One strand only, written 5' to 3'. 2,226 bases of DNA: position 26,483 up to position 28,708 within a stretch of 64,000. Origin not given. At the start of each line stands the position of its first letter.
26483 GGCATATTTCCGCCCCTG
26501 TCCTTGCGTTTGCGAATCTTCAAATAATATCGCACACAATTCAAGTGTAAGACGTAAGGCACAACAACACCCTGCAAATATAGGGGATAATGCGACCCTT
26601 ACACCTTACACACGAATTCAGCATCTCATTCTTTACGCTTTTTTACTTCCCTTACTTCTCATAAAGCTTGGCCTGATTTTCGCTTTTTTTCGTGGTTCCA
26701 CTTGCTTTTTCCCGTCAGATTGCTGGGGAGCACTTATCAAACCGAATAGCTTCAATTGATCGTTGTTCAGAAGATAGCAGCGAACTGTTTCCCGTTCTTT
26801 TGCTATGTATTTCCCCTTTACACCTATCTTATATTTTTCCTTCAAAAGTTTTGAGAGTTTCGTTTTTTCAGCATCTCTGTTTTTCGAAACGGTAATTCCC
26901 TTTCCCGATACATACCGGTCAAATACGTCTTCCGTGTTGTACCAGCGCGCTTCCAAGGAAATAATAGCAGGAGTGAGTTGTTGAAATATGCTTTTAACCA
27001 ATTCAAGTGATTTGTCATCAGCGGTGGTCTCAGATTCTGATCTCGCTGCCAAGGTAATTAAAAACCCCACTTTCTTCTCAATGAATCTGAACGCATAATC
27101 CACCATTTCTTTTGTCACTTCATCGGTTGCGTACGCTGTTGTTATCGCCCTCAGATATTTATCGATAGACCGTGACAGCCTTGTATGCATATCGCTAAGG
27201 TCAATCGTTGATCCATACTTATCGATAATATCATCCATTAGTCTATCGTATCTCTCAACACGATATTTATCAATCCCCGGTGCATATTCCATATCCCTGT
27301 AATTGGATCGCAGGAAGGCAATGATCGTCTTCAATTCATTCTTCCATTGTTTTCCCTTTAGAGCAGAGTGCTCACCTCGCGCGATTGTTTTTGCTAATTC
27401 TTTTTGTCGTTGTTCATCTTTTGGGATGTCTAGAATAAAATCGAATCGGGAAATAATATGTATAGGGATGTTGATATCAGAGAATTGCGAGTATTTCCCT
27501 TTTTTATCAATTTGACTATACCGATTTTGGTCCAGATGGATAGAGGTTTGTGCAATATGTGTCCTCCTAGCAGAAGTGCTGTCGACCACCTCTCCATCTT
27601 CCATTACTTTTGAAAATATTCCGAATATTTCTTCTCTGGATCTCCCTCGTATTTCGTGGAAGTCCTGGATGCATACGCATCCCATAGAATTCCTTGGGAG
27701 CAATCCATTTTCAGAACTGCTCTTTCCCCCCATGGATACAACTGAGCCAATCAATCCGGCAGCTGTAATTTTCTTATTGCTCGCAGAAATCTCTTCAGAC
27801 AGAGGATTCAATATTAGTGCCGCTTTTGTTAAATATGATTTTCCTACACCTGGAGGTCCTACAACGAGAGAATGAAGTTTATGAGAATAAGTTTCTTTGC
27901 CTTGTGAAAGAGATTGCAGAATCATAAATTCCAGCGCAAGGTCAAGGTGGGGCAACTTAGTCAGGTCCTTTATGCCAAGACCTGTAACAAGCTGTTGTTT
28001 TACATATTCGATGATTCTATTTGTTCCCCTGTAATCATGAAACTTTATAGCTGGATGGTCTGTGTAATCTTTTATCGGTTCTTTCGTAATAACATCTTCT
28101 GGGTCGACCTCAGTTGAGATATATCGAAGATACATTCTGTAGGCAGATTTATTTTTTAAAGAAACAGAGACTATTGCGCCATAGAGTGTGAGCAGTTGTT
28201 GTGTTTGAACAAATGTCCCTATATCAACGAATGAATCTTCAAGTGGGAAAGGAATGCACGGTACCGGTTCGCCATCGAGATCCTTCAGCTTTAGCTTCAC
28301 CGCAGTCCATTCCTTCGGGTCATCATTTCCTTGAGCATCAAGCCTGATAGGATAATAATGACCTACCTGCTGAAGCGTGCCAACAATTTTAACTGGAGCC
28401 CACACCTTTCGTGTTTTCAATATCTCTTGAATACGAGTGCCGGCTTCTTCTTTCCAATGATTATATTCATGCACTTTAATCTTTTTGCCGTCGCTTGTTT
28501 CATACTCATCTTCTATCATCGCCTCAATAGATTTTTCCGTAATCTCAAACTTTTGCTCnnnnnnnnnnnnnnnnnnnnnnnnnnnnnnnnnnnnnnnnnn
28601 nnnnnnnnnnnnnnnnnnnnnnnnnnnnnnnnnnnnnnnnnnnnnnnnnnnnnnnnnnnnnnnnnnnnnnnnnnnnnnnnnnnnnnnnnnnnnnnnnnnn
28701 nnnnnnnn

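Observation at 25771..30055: Radical-SAM (spore-photoproduct-lyase-like) domain fused to an MCM-type AAA+ motor, with an HTH partner gene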

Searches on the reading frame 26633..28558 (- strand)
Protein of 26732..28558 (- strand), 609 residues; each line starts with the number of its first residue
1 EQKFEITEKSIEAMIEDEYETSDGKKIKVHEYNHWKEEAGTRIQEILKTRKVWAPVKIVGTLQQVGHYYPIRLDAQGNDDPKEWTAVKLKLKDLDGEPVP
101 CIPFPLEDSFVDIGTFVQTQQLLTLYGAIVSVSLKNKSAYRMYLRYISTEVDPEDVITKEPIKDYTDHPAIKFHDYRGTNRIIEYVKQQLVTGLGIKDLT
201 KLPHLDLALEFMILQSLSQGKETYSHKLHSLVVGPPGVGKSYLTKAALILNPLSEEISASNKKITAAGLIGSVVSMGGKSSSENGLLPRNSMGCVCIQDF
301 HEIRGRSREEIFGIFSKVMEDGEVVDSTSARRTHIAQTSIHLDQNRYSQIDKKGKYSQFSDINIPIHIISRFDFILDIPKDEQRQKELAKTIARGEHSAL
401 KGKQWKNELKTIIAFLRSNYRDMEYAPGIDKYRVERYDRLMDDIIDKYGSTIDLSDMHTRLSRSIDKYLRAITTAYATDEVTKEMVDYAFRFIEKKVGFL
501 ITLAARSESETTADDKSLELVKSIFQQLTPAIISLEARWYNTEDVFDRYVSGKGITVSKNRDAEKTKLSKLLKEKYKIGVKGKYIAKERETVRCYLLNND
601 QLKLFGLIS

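Call 52: find_homologous_proteins(query=window:26732-28558:-, max_evalue=1e-10)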
Query seq(609 aa) (609 aa): 64 proteins with E <= 1e-10 among 8000 candidates.
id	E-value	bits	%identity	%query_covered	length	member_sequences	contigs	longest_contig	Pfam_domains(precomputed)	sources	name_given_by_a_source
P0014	1.3e-137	478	59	65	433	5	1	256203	PF00493.30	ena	-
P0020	1.6e-93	332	41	82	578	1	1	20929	PF00493.30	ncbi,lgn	-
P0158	2.5e-90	322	39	79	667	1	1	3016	PF00226.37,PF00493.30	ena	-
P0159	8.5e-90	320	38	82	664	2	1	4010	PF00226.37,PF00493.30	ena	-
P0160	9.9e-90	320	39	82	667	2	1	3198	PF00226.37,PF00493.30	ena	-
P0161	1.4e-89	319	38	82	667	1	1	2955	PF00226.37,PF00493.30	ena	-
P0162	1.5e-89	319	38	82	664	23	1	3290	PF00226.37,PF00493.30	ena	-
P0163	2.0e-89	319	39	77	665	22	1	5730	PF00226.37,PF00493.30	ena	-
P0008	3.1e-89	318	37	83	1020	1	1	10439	PF20903.4,PF00493.30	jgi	jgi:DNA repair photolyase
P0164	8.2e-89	317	38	82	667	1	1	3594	PF00226.37,PF00493.30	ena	-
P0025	1.6e-88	316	40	74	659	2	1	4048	PF00226.37,PF00493.30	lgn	-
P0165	4.7e-88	314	39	81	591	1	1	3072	PF00493.30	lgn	-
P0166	1.2e-87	313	39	78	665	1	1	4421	PF00226.37,PF00493.30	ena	-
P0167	1.8e-87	313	41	76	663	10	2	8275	PF00226.37,PF00493.30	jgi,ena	-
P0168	2.5e-87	312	38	76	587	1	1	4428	PF00493.30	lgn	-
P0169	6.0e-87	311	38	80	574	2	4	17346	PF00493.30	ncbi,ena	-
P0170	6.1e-87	311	39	77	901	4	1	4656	PF20903.4,PF00493.30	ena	-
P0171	1.4e-86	310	39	76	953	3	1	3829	PF04055.28,PF00493.30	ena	-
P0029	1.7e-86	309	40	77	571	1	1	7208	PF00493.30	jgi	jgi:ribosome-associated translation inhibitor RaiA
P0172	4.4e-86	308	38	78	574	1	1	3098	PF00493.30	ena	-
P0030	6.0e-86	307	37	78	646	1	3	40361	PF00493.30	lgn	-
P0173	1.5e-85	306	38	74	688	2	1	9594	PF00226.37,PF00493.30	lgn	-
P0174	1.8e-85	306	39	77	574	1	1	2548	PF00493.30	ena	-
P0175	2.0e-85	306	34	82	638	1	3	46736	PF00493.30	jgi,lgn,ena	-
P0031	3.5e-84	302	38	82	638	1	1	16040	PF00493.30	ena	-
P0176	4.6e-84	301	39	77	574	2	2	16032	PF00493.30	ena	-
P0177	1.2e-83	300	39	75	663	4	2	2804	PF00226.37,PF00493.30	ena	-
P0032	1.2e-83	300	35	83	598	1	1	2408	PF00493.30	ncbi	-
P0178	3.2e-83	298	38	78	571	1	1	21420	PF00493.30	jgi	jgi:ribosome-associated translation inhibitor RaiA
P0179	1.6e-81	293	37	80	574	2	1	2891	PF00493.30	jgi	jgi:sulfur relay (sulfurtransferase) DsrC/TusE family protein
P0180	3.0e-81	292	39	75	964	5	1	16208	PF04055.28,PF00493.30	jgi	jgi:DNA repair photolyase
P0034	3.9e-81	292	37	77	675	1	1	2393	PF00226.37,PF00493.30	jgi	-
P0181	2.5e-80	289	37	77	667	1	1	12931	PF00226.37,PF00493.30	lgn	-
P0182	1.6e-78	283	35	77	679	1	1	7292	PF00226.37,PF00493.30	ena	-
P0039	3.9e-78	282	37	83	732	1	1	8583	PF00493.30,PF07728.21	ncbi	-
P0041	1.5e-77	280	38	77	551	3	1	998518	PF00493.30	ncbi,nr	ncbi:MAG: hypothetical protein DWQ03_17145 [Calditrichaeota bacterium]|nr:MAG: hypothetical protein 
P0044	3.7e-77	278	44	56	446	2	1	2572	PF00493.30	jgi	-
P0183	1.7e-76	276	42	61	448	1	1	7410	PF00493.30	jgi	jgi:DNA replicative helicase MCM subunit Mcm2 (Cdc46/Mcm family)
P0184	2.0e-76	276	39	77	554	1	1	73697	PF00493.30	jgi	jgi:MCM P-loop domain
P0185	3.7e-75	272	33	81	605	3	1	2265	PF00493.30,PF01078.28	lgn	-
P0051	6.2e-75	271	36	81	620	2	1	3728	PF00493.30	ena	-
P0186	1.9e-74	269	39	77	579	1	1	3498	PF00493.30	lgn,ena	-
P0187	1.9e-74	269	40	64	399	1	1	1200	PF00493.30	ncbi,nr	ncbi:hypothetical protein KA005_73880, partial [bacterium]|nr:hypothetical protein [bacterium]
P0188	3.1e-74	269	38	67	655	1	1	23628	PF00493.30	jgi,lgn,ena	-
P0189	5.9e-74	268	35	78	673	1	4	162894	PF00226.37,PF00493.30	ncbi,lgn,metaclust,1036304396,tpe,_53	metaclust:\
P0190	8.6e-73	264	36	78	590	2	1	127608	PF00493.30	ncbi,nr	ncbi:MAG: hypothetical protein K8F60_01105 [Melioribacteraceae bacterium]|nr:hypothetical protein [M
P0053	1.5e-72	263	35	78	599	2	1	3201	PF00493.30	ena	-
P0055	6.5e-72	261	34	74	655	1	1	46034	PF00493.30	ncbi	-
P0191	1.2e-71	260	35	75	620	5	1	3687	PF00493.30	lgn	-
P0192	1.4e-71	260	44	53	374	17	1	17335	PF00493.30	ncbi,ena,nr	ncbi:MAG: hypothetical protein QGH91_08010 [Candidatus Marinimicrobia bacterium]|nr:hypothetical pro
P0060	1.2e-70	257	34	83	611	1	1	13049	PF00493.30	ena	-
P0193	3.2e-69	252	35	74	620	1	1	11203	PF00493.30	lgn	-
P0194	5.2e-69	252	34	76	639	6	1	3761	PF00493.30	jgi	jgi:hypothetical protein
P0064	5.2e-69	252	35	74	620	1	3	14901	PF00493.30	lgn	-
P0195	1.5e-66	243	35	75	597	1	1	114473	PF00493.30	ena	-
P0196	2.5e-64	236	43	50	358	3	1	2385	PF00493.30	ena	-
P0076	4.5e-64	235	30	86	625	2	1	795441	PF00493.30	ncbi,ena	-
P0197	2.5e-63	233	34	78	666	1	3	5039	PF00493.30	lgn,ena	-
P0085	6.8e-60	221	38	55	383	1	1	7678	PF00493.30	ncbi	-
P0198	4.8e-57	212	41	52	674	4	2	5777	PF00493.30,PF01078.28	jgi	-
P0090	7.1e-57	211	40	49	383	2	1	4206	PF00493.30,PF08220.19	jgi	jgi:DNA replicative helicase MCM subunit Mcm2 (Cdc46/Mcm family)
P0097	5.9e-50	189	35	53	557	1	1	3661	PF00493.30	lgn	-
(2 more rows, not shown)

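Call 53: find_encoding_contigs(protein=P0189, flank=10000, max_places=2)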
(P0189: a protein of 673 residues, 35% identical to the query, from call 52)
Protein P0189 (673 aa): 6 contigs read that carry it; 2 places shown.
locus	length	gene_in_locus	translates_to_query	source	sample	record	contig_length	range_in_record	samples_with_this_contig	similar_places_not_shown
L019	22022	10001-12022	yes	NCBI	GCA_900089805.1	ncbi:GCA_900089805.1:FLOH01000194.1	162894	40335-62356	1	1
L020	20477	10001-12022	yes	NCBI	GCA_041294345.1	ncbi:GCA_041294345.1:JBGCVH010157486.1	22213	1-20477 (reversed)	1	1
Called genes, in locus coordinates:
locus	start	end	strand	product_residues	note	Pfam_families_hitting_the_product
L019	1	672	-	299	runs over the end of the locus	PF00892:EamA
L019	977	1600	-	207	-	PF00581:Rhodanese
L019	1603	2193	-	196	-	PF04143:Sulf_transp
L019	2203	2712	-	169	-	PF04143:Sulf_transp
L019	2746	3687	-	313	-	PF03916:NrfD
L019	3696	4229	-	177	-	PF12797:Fer4_2 (faint), PF12837:Fer4_6 (faint), PF13187:Fer4_9 (faint), PF13237:Fer4_10 (weak), PF14697:Fer4_21 (faint), PF13247:Fer4_11, PF25160:LdpA_Fe-S-bd (weak), PF00037:Fer4 (weak), +3 more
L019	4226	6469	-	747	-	PF04879:Molybdop_Fe4S4 (weak), PF00384:Molybdopterin, PF01568:Molydop_binding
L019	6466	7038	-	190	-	PF07669:Eco57I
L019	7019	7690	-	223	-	PF20473:MmeI_Mtase (weak)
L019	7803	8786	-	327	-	-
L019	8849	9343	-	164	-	PF13385:Laminin_G_3 (weak)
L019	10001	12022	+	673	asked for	PF00226:DnaJ, PF00493:MCM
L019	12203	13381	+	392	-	-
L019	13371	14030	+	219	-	PF12728:HTH_17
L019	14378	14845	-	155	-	PF00383:dCMP_cyt_deam_1, PF14437:MafB19-deam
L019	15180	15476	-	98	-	PF01022:HTH_5, PF12840:HTH_20 (weak)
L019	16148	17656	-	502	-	PF18962:Por_Secre_tail, PF13860:FlgD_ig (weak)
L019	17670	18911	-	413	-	PF00404:Dockerin_1, PF13860:FlgD_ig (weak), PF18962:Por_Secre_tail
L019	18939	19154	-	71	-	-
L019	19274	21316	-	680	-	PF19494:DUF6029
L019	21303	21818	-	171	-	PF00578:AhpC-TSA, PF08534:Redoxin, PF13905:Thioredoxin_8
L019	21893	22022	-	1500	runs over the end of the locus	PF08126:Propeptide_C25, PF01364:Peptidase_C25, PF06119:NIDO (faint), PF00404:Dockerin_1 (weak)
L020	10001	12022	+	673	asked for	PF00226:DnaJ, PF00493:MCM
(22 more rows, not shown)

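Call 55: find_encoding_contigs(protein=P0180, flank=10000, max_places=1)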
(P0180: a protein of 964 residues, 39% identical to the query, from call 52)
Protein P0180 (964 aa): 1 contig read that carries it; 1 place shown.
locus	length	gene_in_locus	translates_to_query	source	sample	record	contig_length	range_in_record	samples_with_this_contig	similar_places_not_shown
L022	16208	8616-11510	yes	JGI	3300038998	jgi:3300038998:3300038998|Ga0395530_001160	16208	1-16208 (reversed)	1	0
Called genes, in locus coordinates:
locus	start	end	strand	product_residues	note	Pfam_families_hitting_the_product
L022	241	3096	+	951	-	PF02012:BNR (faint), PF14870:PSII_BNR (weak), PF15902:Sortilin-Vps10 (weak), PF16656:Pur_ac_phosph_N (faint), PF00041:fn3 (faint), PF14870:PSII_BNR, PF16655:PhoD_N (faint), PF18962:Por_Secre_tail (weak), +2 more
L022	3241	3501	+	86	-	-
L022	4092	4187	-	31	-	-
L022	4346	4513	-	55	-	-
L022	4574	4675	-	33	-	-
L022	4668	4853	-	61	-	-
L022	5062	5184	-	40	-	-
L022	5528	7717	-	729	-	PF19263:DUF5906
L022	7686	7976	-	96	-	PF18903:DUF5659 (weak)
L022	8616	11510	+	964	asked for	PF04055:Radical_SAM, PF00493:MCM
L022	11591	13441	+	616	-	PF10592:AIPR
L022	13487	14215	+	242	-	PF12728:HTH_17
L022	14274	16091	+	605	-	PF10592:AIPR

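Call 66: find_related_loci(query=A2, collection=metagenome_contigs, flank=10000)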
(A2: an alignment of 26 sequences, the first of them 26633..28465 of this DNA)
Query A2 (610 aa) in metagenome_contigs; peptide patterns used: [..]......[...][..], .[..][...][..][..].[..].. (x = any residue, [..] = any of these).
135 stretches matched a pattern; 47 encode a relative of the query (tblastn E <= 1e-3); 47 distinct loci.
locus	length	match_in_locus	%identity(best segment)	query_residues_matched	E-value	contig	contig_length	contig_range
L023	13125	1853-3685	72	1-610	0e+0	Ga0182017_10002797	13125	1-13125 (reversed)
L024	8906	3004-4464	36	2-469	1e-98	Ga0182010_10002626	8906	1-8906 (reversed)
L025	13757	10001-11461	36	2-469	2e-98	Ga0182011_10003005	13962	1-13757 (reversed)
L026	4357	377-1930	34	1-495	2e-98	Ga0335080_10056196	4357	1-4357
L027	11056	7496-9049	34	1-495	6e-98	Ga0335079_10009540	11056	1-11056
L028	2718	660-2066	40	4-474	2e-100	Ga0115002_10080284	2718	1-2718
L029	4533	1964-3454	38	4-502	2e-97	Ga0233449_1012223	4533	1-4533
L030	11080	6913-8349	37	4-469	1e-96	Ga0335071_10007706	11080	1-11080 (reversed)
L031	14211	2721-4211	38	4-502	1e-95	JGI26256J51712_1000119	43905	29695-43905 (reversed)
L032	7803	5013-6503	38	4-502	1e-95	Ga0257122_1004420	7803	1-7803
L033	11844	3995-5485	38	4-502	1e-95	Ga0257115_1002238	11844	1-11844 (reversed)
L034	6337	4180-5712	35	4-495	2e-95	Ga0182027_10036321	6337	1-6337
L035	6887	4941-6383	36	4-469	4e-94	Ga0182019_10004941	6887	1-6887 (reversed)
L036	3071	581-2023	39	3-485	2e-94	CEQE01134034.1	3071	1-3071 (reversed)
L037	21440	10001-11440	35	1-469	2e-91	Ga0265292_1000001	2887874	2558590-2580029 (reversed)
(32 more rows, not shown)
